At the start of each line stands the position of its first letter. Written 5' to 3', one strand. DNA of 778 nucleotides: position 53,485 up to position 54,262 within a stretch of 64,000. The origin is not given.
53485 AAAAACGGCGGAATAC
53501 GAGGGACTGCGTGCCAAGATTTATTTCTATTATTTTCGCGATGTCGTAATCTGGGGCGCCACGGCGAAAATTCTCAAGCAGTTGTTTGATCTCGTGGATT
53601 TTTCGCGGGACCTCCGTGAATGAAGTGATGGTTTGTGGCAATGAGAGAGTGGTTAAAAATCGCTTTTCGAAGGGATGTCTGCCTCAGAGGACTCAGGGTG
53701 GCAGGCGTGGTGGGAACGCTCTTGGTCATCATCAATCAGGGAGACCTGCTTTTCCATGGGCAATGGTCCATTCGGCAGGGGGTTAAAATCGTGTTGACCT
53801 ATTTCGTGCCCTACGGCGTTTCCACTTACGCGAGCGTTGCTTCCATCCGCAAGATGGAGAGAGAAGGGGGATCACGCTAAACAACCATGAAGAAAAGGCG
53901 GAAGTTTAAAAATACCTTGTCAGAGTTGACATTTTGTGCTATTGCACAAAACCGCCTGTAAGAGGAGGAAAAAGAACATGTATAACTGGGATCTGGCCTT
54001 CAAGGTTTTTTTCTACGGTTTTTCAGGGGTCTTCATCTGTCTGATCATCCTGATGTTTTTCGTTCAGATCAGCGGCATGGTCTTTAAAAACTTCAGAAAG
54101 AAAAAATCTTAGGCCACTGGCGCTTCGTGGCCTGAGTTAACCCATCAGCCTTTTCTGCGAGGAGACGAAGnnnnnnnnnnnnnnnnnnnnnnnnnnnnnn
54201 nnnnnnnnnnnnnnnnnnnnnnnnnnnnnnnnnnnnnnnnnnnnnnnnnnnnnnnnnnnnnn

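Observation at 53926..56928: Atypical Na+-pumping decarboxylase-like operon with a tiny gamma-like ORF, a beta subunit, and a carboxyltransferase without a biotin domain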

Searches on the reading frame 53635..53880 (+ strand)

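Call 3: search_protein_families(library=pfam, proteins=[window:53635-53880:+], max_evalue=0.01)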
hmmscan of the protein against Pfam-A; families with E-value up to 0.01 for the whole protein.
window:53635-53880:+ (81 aa): 0 families

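Call 4: search_protein_families(library=ncbifam, proteins=[window:53635-53880:+], max_evalue=0.01)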
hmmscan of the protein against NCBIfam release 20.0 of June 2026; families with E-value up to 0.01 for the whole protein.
window:53635-53880:+ (81 aa): 1 family
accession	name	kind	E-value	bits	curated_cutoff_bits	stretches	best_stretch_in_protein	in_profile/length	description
NF038050.1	NrtS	subfamily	4.8e-11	42.4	25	1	19-70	2-53/56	nitrate/nitrite transporter NrtS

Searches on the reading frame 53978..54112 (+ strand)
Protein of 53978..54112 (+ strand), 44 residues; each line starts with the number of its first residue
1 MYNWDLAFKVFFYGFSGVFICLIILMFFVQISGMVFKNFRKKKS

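Call 3: search_protein_families(library=pfam, proteins=[window:53978-54112:+], max_evalue=0.01)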
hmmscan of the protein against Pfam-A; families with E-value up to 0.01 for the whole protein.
window:53978-54112:+ (44 aa): 1 family
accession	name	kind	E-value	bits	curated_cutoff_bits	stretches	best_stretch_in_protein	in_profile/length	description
PF04277.18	OAD_gamma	-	3.1e-05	25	27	1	7-43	3-39/76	Oxaloacetate decarboxylase, gamma chain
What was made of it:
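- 53978..54112 (+): Mini-gamma: a 44-aa homologue of the N-terminal transmembrane helix of OadG/GcdD/MmdD. It has no linker and no cytoplasmic C-terminal tail. Pfam OAD_gamma E = 3.1e-5, model positions 3-39 of 76 (call 3).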

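Call 4: search_protein_families(library=ncbifam, proteins=[window:53978-54112:+], max_evalue=0.01)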
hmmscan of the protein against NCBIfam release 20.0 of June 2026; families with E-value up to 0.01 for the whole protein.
window:53978-54112:+ (44 aa): 1 family
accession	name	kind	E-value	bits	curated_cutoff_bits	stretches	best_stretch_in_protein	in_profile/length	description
TIGR01195.1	oadG_fam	subfamily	0.005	17.4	36.05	1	8-43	8-43/84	sodium pump decarboxylases, gamma subunit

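Call 8: find_encoding_contigs(protein=window:53978-54112:+, flank=3000, max_places=6)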
Protein window:53978-54112:+ (44 aa): 4 contigs read that carry it; 2 places shown.
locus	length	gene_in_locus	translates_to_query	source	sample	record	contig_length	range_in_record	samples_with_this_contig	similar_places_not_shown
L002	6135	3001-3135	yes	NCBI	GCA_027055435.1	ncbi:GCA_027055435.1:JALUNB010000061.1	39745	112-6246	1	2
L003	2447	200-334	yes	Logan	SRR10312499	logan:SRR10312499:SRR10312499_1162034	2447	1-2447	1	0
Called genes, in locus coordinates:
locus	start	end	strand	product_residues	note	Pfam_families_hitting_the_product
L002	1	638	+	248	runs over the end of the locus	?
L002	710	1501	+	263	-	PF01026:TatD_DNase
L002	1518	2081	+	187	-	PF00857:Isochorismatase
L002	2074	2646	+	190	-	PF00293:NUDIX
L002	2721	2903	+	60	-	-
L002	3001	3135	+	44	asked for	-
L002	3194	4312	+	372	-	PF03977:OAD_beta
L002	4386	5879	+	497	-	PF00682:HMGL-like, PF02436:PYC_OADA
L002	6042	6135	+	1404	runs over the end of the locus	PF01869:BcrAD_BadFG, PF09989:DUF2229, PF06050:HGD-D (faint)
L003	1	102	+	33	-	?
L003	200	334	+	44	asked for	-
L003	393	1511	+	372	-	PF03977:OAD_beta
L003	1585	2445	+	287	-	?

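Call 35: find_homologous_proteins(query=window:53978-54112:+, max_evalue=10)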
Query window:53978-54112:+ (44 aa): 3 proteins with E <= 10 among 3 candidates.
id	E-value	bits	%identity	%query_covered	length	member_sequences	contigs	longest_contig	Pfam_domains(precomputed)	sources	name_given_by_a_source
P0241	7.6e-21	89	100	100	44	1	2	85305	-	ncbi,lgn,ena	-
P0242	9.0e-18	80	89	100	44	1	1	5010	-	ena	-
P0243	1.4e-13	67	74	95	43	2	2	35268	-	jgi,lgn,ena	-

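Call 39: search_solved_structures(query=window:53978-54112:+, show_alignments=2, max_evalue=10)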
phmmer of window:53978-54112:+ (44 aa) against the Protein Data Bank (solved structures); distinct sequences matched with E-value up to 10: 0.
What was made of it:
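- Tried and rejected: No hit (call 39).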

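Call 47: search_protein_representatives(alignment_id=A2)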
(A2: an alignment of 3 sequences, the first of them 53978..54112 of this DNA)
Query: 3 sequences, 44 profile positions. Proteins with E-value up to 0.001 (for the whole library): 27; up to 1e-10: 0; up to 1e-30: 0. The best 27 are listed.
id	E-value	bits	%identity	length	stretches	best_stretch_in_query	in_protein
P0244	1.3e-09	53.7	-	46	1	1-38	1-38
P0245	2.6e-09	52.8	-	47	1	3-41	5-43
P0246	4.2e-09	52.1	-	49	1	4-39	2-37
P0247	7.2e-09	51.3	-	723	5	3-31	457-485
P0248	1.7e-08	50.1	-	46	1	3-43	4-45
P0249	8.3e-08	47.9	-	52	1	3-42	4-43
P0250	8.5e-08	47.9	-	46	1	1-38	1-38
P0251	8.6e-08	47.9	-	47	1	4-42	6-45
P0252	8.7e-08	47.9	-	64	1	3-37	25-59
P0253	1.5e-07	47.1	-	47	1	3-43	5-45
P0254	3.2e-07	46.0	-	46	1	1-41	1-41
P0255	1.3e-06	44.1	-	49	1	1-37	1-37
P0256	2.2e-06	43.3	-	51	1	1-37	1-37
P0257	2.4e-06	43.2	-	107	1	3-33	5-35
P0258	3.2e-06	42.9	-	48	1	3-37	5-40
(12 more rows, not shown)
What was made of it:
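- Checked: A profile search of 1.84 billion proteins found 27 cluster representatives, nearly all 43-67 aa (call 47).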

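Call 49: search_protein_families(library=pfam, alignment_id=A3, max_evalue=0.01)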
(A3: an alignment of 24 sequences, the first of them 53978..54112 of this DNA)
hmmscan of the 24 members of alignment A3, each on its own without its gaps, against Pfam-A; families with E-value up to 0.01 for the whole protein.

A. member 1, window:53978-54112:+ (44 aa): 1 family
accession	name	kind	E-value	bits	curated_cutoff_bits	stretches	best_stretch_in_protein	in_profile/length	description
PF04277.18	OAD_gamma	-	3.1e-05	25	27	1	7-43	3-39/76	Oxaloacetate decarboxylase, gamma chain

B. families by the number of members that match (of 24 scanned): 2 families
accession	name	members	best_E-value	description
PF04277.18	OAD_gamma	24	4.1e-10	Oxaloacetate decarboxylase, gamma chain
PF20520.3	Ac45-VOA1_TM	1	6.4e-06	V0 complex accessory subunit Ac45/VOA1 transmembrane domain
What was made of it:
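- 53978..54112 (+): The family has 27 representatives, nearly all 43-67 aa (call 47), and 24 of 24 tested match OAD_gamma (call 49).
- Checked: All 24 members tested match OAD_gamma (call 49).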

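Call 58: find_encoding_contigs(protein=P0246, flank=6000, max_places=4)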
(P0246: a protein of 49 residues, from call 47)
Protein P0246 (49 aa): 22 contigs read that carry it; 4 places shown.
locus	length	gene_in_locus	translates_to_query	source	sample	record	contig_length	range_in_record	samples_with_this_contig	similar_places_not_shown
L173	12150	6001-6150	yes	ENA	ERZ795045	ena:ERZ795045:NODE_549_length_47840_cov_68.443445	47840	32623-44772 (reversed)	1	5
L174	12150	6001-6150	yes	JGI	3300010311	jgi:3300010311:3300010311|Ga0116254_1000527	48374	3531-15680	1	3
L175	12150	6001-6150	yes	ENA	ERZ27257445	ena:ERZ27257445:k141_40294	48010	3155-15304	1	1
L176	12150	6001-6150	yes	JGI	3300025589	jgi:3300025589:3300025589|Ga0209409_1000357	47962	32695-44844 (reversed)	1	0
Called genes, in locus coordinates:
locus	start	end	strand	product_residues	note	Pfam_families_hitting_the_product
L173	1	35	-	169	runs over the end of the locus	PF08905:DUF1850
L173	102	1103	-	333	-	PF12974:Phosphonate-bd (faint), PF16868:NMT1_3, PF09084:NMT1 (weak)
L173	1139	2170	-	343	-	PF04015:DUF362, PF13183:Fer4_8 (faint), PF13746:Fer4_18 (weak), PF00037:Fer4 (weak), PF12838:Fer4_7, PF13187:Fer4_9, PF13237:Fer4_10 (weak), PF14697:Fer4_21 (weak), +3 more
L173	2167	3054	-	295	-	PF13414:TPR_11, PF13432:TPR_16 (weak), PF12895:ANAPC3 (weak), PF14559:TPR_19 (weak), PF00515:TPR_1 (weak), PF13181:TPR_8 (weak), PF13432:TPR_16, PF13431:TPR_17 (weak), +6 more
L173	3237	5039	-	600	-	PF09699:Paired_CXXCH_1 (faint), PF14537:Cytochrom_c3_2 (faint), PF14522:Cytochrome_C7 (weak)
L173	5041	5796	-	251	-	PF00581:Rhodanese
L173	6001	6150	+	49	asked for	PF04277:OAD_gamma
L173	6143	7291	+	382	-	PF03977:OAD_beta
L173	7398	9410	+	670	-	PF02629:CoA_binding, PF13380:CoA_binding_2, PF13607:Succ_CoA_lig, PF13549:ATP-grasp_5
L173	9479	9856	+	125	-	PF06262:Zincin_1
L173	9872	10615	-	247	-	PF03741:TerC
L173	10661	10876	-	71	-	PF00364:Biotin_lipoyl, PF25917:BSH_RND (weak), PF01597:GCV_H (weak), PF25984:BSH_YknX (faint)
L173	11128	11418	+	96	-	PF00166:Cpn10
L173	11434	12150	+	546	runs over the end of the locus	PF00118:Cpn60_TCP1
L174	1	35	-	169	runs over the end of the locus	PF08905:DUF1850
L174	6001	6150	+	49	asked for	PF04277:OAD_gamma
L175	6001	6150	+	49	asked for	PF04277:OAD_gamma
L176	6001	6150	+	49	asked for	PF04277:OAD_gamma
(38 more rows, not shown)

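Call 59: find_encoding_contigs(protein=P0248, flank=6000, max_places=4)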
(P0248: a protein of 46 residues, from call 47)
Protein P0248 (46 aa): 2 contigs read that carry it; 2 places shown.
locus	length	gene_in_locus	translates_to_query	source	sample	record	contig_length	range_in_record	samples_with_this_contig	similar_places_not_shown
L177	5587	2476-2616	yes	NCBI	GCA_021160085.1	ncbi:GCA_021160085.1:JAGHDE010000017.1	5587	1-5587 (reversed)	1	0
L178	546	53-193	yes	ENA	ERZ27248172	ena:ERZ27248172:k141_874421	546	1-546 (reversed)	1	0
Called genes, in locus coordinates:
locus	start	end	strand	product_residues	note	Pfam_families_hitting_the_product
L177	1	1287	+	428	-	PF03030:H_PPase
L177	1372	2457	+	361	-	PF01926:MMR_HSR1, PF02421:FeoB_N (weak), PF06071:YchF-GTPase_C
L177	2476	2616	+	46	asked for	-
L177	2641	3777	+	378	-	PF03977:OAD_beta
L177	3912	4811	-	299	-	PF13406:SLT_2, PF01464:SLT (faint)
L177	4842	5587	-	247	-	PF01887:SAM_HAT_N, PF20257:SAM_HAT_C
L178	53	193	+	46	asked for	-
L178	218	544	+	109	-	?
